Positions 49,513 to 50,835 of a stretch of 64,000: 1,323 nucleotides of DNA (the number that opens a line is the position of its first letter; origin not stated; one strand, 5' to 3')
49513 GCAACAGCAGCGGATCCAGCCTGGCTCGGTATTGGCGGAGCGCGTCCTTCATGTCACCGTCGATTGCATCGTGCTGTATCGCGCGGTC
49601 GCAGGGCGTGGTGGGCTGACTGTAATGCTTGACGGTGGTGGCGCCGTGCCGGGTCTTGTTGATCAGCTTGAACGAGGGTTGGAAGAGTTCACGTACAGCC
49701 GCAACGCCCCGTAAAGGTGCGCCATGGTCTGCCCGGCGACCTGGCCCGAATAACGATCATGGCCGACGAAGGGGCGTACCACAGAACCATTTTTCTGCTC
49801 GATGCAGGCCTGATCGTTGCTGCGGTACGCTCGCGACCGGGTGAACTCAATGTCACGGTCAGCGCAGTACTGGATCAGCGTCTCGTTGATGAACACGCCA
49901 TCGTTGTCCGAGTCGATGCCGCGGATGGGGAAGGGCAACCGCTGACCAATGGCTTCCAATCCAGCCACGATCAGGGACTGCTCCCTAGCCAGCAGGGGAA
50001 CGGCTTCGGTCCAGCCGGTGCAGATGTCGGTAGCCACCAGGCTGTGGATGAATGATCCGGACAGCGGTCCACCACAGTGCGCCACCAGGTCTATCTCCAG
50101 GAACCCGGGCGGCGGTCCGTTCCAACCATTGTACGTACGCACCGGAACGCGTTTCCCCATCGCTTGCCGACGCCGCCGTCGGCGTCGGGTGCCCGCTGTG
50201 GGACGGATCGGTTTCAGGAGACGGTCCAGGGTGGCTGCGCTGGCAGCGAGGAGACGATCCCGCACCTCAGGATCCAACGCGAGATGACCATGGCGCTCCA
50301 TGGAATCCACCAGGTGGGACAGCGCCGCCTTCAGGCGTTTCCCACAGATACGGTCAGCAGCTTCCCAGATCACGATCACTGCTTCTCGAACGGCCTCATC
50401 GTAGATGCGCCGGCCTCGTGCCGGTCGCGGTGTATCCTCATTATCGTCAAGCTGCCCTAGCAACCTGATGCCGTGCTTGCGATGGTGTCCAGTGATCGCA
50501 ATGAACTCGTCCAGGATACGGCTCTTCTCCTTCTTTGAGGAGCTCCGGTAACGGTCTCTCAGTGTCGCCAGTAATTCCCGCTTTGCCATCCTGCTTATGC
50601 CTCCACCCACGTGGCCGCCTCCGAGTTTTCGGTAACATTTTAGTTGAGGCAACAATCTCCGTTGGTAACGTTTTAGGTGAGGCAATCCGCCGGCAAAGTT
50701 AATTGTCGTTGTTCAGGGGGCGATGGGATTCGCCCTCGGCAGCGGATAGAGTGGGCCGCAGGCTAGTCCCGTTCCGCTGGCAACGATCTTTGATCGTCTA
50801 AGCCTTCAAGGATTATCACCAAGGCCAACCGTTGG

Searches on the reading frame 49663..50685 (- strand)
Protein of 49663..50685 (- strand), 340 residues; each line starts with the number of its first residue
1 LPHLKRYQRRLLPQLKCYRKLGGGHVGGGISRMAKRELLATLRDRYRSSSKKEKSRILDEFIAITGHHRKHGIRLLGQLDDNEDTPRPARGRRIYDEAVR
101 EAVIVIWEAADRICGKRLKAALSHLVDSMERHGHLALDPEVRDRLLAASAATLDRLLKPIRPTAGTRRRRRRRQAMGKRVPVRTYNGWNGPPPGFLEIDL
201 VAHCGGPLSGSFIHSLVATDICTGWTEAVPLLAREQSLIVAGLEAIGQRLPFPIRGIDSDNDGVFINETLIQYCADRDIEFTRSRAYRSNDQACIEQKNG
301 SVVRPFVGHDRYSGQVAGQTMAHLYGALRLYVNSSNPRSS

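Call 10: search_protein_families(library=pfam, proteins=[window:49663-50685:-], max_evalue=0.001)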
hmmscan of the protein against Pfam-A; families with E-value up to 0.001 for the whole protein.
window:49663-50685:- (340 aa): 1 family
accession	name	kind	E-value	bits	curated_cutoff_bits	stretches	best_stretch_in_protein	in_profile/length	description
PF00665.32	rve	-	5.8e-08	33.4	32.6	1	192-289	4-102/102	Integrase core domain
